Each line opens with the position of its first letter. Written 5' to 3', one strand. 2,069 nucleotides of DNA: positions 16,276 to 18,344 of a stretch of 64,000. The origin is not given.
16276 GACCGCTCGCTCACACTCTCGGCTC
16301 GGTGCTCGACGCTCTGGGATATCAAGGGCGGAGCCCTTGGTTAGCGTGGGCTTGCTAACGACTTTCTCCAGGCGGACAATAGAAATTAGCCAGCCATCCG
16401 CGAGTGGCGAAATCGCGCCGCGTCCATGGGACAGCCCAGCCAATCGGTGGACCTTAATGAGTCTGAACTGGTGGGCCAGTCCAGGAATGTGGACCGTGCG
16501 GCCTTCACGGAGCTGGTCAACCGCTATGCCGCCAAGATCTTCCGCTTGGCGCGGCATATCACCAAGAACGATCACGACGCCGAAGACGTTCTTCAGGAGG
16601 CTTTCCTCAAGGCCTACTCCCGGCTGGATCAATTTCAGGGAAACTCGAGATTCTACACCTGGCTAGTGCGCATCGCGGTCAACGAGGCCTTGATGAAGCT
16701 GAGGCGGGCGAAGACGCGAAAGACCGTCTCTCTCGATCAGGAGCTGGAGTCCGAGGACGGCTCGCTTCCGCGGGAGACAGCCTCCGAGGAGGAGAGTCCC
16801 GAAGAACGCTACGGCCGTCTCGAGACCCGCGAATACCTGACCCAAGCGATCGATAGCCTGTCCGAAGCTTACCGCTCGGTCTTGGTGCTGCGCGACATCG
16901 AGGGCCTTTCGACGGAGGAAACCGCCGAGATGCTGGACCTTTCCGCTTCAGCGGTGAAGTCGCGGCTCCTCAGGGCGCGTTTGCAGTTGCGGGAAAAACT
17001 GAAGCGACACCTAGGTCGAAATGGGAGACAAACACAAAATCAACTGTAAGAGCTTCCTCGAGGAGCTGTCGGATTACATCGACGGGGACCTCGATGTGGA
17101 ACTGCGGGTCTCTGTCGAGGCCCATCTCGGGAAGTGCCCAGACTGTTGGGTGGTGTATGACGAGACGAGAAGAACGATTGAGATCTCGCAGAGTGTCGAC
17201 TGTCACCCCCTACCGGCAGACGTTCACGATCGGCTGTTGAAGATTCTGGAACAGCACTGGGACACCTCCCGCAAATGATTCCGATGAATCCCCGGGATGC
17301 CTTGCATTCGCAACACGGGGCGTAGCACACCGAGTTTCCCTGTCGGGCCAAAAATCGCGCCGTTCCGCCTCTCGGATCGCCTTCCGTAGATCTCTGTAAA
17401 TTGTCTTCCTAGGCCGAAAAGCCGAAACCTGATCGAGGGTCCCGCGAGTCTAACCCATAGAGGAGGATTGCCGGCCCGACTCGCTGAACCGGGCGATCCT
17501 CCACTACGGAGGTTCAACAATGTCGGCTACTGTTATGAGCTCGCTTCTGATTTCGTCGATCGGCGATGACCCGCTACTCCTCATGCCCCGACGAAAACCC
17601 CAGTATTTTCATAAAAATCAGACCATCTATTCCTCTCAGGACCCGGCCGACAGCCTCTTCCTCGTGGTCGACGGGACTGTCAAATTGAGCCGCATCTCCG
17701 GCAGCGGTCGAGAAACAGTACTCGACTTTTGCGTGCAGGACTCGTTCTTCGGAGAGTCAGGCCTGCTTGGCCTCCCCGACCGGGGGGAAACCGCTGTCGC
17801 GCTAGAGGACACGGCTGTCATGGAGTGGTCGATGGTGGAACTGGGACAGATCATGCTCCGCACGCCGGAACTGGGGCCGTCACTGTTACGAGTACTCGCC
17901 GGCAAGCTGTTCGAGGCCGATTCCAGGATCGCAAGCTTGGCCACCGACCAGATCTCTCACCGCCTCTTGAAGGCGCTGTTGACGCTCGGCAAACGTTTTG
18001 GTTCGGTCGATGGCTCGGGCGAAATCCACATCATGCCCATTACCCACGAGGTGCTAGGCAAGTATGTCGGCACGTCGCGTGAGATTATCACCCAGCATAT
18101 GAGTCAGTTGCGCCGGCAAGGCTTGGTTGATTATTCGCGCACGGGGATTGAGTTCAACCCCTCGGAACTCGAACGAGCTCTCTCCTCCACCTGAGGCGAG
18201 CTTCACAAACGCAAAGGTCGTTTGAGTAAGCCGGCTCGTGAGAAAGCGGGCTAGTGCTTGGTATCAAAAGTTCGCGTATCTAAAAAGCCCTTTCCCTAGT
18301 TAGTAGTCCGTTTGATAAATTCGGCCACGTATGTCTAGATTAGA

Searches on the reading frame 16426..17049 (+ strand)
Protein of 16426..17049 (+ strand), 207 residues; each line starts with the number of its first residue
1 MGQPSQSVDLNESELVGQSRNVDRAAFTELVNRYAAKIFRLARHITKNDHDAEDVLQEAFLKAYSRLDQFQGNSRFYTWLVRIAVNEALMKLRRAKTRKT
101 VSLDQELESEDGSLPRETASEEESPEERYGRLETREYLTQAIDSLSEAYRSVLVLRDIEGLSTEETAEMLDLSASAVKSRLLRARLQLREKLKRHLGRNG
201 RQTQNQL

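Call 7: search_protein_families(library=pfam, proteins=[window:16426-17049:+], max_evalue=0.01)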
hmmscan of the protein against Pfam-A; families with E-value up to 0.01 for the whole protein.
window:16426-17049:+ (207 aa): 4 families
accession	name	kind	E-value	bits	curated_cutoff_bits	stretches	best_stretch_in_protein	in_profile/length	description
PF04542.20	Sigma70_r2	-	1.7e-18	66.6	24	1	30-96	1-69/71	Sigma-70 region 2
PF08281.18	Sigma70_r4_2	-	8.6e-17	61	25.7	1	136-188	2-54/54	Sigma-70, region 4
PF04545.22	Sigma70_r4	-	2.7e-11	43.2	24.1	1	141-190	1-50/50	Sigma-70, region 4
PF07638.17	Sigma70_ECF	-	4.4e-10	40.2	21.1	1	13-192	5-183/185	ECF sigma factor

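Call 52: search_protein_families(library=ncbifam, proteins=[window:16426-17049:+], max_evalue=0.01)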
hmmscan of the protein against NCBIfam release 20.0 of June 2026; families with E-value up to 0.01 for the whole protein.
window:16426-17049:+ (207 aa): 114 families (the best 25 are shown)
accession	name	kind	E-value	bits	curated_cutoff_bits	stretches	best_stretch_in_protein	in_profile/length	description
NF008888.0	PRK11922.1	equivalog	6.2e-60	202.7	204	1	5-199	10-203/231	RNA polymerase sigma factor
NF007223.0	PRK09641.1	equivalog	2.2e-43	148.3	209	1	13-194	6-186/187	RNA polymerase sigma factor SigW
TIGR02948.1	SigW_bacill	equivalog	3.9e-42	144.4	243.1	1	14-193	7-185/187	RNA polymerase sigma factor SigW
NF007225.0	PRK09643.1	equivalog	9.7e-38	129.9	190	1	9-198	11-188/204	RNA polymerase sigma factor SigM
TIGR02939.1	RpoE_Sigma70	equivalog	3.4e-36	125.1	236.15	1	12-193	7-187/190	RNA polymerase sigma factor RpoE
TIGR02937.1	sigma70-ECF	superfamily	1.1e-34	119.4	42.9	1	26-192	2-165/165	sigma-70 family RNA polymerase sigma factor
NF009171.0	PRK12518.1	equivalog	8.7e-33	113.7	208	1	7-194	9-186/191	RNA polymerase sigma factor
NF058625.1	sigma_PG0214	equivalog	2.9e-32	111.7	130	1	24-195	3-164/170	GFO_1088 family ECF-type sigma factor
NF004113.0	PRK05602.1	equivalog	1e-31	110.2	208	1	9-196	29-205/211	RNA polymerase sigma factor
NF009166.1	PRK12513.1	equivalog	1.8e-31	109.3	206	1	13-194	10-188/193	RNA polymerase sigma factor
NF007229.0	PRK09647.1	equivalog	2e-30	105.8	265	1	22-202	41-212/220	RNA polymerase sigma factor SigE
TIGR02950.1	SigM_subfam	subfamily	2e-30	105.7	147.95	1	28-192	3-158/159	RNA polymerase sigma factor, SigM family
TIGR02985.1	Sig70_bacteroi1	subfamily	3.1e-30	105.5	126.4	1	26-192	2-162/162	RNA polymerase sigma-70 factor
NF006930.0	PRK09415.1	subfamily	2.6e-29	102.3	198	1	24-194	15-177/179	RNA polymerase factor sigma C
TIGR02954.1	Sig70_famx3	hypoth_equivalog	1e-28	100.2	188.5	1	10-194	1-169/170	RNA polymerase sigma-70 factor, TIGR02954 family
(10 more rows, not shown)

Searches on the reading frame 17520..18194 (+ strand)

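Call 7: search_protein_families(library=pfam, proteins=[window:17520-18194:+], max_evalue=0.01)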
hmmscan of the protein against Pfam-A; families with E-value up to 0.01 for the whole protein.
window:17520-18194:+ (224 aa): 2 families
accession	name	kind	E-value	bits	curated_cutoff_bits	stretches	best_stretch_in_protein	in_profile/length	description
PF00027.35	cNMP_binding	-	1.6e-17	63.7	27.5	1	28-113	2-87/89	Cyclic nucleotide-binding domain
PF13545.12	HTH_Crp_2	-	1.7e-11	44.3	27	1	148-215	2-65/70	Crp-like helix-turn-helix domain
